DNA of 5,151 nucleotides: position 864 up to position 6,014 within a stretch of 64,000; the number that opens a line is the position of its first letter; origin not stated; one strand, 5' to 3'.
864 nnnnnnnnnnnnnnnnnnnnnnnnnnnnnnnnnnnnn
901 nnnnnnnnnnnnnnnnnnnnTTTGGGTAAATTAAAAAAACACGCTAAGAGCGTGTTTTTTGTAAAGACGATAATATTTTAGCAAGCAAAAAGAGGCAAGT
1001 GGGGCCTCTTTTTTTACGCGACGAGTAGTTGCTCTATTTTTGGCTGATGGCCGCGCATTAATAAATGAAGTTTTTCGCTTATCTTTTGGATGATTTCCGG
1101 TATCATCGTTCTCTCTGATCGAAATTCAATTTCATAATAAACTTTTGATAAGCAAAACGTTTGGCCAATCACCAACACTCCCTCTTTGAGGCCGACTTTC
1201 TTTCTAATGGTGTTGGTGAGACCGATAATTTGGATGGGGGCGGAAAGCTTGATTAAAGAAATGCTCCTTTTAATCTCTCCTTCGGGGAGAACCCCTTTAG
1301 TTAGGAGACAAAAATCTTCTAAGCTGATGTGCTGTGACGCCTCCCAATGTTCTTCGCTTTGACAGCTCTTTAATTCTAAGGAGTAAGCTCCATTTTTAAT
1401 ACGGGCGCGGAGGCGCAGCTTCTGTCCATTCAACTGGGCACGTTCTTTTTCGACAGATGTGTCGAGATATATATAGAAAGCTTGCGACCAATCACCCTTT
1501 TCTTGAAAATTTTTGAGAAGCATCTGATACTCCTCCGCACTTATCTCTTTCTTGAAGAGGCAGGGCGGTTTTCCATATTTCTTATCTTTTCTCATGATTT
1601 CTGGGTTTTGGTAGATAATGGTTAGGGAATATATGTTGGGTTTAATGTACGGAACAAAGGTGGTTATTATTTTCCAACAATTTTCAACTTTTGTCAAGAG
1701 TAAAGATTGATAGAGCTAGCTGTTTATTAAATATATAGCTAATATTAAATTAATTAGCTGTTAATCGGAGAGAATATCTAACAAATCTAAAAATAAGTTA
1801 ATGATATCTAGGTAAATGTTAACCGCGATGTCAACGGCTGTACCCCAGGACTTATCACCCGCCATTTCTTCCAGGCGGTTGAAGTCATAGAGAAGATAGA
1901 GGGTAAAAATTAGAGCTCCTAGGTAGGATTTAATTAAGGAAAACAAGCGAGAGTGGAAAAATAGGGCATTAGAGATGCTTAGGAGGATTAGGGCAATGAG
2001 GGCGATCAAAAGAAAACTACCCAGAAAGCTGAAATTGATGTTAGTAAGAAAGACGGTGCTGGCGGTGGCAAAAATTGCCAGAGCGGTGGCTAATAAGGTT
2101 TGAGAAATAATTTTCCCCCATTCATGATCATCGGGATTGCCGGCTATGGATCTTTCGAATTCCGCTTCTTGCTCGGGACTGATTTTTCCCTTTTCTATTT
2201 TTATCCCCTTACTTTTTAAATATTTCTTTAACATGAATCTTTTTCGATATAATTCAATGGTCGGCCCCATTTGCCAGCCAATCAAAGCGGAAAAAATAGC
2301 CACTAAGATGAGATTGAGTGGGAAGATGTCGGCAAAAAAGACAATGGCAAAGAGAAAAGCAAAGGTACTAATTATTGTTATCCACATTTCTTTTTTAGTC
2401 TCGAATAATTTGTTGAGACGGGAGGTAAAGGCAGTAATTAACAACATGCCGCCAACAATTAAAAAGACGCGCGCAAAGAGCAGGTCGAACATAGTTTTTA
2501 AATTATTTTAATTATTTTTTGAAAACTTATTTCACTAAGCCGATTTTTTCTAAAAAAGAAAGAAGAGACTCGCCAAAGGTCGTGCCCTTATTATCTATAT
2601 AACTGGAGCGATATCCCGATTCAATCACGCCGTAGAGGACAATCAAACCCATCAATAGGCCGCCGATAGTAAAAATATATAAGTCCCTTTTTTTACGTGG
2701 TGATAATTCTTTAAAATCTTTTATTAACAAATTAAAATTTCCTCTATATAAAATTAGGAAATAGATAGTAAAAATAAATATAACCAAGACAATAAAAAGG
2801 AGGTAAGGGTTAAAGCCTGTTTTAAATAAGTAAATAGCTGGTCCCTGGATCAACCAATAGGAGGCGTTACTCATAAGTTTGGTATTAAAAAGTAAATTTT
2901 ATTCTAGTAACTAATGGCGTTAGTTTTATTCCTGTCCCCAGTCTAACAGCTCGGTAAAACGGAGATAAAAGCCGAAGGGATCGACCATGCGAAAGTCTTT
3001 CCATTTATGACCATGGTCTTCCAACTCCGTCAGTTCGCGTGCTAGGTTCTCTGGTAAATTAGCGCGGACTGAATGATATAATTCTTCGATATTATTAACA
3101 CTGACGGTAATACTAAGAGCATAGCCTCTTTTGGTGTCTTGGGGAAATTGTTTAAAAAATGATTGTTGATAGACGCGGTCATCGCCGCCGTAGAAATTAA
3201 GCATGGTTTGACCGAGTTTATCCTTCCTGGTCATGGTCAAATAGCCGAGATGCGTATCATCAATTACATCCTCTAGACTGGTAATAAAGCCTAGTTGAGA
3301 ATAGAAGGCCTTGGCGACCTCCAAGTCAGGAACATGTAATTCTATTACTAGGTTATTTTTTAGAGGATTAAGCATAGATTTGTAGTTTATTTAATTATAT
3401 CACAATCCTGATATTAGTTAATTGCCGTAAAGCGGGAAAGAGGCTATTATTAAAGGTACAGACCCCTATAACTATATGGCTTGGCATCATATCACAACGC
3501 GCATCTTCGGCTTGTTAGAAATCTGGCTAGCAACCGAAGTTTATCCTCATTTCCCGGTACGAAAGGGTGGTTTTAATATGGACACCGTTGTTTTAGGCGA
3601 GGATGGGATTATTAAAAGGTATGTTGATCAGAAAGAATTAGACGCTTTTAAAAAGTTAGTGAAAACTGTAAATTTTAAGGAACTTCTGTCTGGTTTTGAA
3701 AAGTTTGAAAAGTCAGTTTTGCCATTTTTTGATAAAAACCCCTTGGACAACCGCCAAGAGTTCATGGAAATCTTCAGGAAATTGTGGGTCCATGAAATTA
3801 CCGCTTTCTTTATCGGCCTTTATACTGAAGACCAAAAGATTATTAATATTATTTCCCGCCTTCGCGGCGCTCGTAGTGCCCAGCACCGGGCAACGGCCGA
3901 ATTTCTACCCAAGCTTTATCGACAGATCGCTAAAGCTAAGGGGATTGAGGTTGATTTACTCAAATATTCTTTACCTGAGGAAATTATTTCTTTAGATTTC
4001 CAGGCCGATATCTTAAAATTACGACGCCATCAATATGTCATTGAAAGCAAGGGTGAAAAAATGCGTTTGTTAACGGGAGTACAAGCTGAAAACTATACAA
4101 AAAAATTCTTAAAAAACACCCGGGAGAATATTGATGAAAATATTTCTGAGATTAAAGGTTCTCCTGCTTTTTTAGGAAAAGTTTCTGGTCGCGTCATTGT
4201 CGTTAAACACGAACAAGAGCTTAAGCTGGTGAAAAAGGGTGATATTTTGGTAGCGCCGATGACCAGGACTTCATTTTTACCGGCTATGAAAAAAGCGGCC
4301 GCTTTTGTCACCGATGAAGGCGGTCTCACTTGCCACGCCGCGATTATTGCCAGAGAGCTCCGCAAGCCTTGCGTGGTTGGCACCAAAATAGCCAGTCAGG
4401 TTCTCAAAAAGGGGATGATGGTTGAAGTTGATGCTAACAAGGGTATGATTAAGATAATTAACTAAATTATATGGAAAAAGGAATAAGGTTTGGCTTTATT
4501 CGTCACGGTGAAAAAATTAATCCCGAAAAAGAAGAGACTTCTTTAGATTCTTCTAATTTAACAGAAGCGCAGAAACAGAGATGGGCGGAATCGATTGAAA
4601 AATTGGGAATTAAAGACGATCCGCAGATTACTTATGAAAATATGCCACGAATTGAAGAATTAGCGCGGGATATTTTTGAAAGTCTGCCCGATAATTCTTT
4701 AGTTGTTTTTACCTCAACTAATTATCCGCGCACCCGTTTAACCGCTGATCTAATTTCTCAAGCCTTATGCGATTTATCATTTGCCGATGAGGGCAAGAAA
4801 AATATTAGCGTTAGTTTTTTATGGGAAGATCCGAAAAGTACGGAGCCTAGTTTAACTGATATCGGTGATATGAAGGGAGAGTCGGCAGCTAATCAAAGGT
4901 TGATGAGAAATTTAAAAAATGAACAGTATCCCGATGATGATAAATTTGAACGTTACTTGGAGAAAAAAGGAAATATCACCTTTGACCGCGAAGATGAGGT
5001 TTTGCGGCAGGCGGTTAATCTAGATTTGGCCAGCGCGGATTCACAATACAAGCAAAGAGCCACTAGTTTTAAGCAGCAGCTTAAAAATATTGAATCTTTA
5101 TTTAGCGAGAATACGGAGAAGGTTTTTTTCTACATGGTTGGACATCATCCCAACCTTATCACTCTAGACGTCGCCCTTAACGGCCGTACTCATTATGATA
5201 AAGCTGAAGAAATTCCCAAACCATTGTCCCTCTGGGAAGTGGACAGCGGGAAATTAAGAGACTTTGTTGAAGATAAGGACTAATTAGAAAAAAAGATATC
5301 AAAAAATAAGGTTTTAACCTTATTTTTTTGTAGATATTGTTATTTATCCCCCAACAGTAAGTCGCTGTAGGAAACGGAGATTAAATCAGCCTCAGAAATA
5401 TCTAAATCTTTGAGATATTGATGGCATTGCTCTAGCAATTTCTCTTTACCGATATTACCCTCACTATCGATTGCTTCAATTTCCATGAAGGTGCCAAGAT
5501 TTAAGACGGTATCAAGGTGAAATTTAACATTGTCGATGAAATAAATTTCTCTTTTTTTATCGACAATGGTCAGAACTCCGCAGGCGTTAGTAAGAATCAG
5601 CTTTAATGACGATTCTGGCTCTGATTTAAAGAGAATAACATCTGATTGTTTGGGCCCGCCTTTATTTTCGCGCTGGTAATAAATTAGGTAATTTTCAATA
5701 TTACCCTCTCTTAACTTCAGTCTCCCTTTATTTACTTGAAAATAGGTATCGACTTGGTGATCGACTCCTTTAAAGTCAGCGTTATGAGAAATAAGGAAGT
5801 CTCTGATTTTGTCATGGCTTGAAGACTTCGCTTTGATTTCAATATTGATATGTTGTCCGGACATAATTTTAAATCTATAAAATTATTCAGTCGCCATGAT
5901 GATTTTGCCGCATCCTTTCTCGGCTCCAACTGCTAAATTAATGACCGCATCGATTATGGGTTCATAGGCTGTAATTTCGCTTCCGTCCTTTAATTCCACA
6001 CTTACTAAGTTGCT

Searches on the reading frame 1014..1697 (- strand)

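Call 50: search_protein_families(library=pfam, proteins=[window:1014-1697:-], max_evalue=0.001)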
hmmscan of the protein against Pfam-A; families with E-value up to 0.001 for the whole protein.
window:1014-1697:- (227 aa): 1 family
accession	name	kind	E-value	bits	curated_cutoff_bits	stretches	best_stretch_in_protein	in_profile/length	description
PF01928.26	CYTH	-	0.00015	22.1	23.2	1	76-214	38-168/179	CYTH domain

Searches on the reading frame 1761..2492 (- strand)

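Call 50: search_protein_families(library=pfam, proteins=[window:1761-2492:-], max_evalue=0.001)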
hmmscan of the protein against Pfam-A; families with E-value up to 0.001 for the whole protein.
window:1761-2492:- (243 aa): 1 family
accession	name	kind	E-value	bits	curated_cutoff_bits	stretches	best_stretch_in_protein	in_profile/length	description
PF01027.25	Bax1-I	-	2.3e-31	109.6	34.1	2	126-241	93-207/207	Inhibitor of apoptosis-promoting Bax1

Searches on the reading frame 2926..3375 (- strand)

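Call 50: search_protein_families(library=pfam, proteins=[window:2926-3375:-], max_evalue=0.001)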
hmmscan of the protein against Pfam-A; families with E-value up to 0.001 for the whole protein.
window:2926-3375:- (149 aa): 1 family
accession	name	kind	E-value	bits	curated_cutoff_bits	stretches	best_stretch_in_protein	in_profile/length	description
PF00903.31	Glyoxalase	-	0.00077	20.3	20.6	0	11-139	5-120/121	Glyoxalase/Bleomycin resistance protein/Dioxygenase superfamily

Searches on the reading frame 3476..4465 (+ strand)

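Call 50: search_protein_families(library=pfam, proteins=[window:3476-4465:+], max_evalue=0.001)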
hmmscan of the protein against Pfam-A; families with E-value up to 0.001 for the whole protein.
window:3476-4465:+ (329 aa): 1 family
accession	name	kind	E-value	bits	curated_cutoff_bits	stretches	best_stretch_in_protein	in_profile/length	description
PF00391.29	PEP-utilizers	-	2.8e-26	91.3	23.1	1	253-323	2-72/72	PEP-utilising enzyme, mobile domain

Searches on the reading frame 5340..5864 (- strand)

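Call 50: search_protein_families(library=pfam, proteins=[window:5340-5864:-], max_evalue=0.001)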
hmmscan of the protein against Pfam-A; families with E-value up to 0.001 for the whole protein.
window:5340-5864:- (174 aa): 1 family
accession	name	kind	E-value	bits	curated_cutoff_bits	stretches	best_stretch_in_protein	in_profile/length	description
PF01928.26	CYTH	-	1e-14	55.2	23.2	1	6-166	2-179/179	CYTH domain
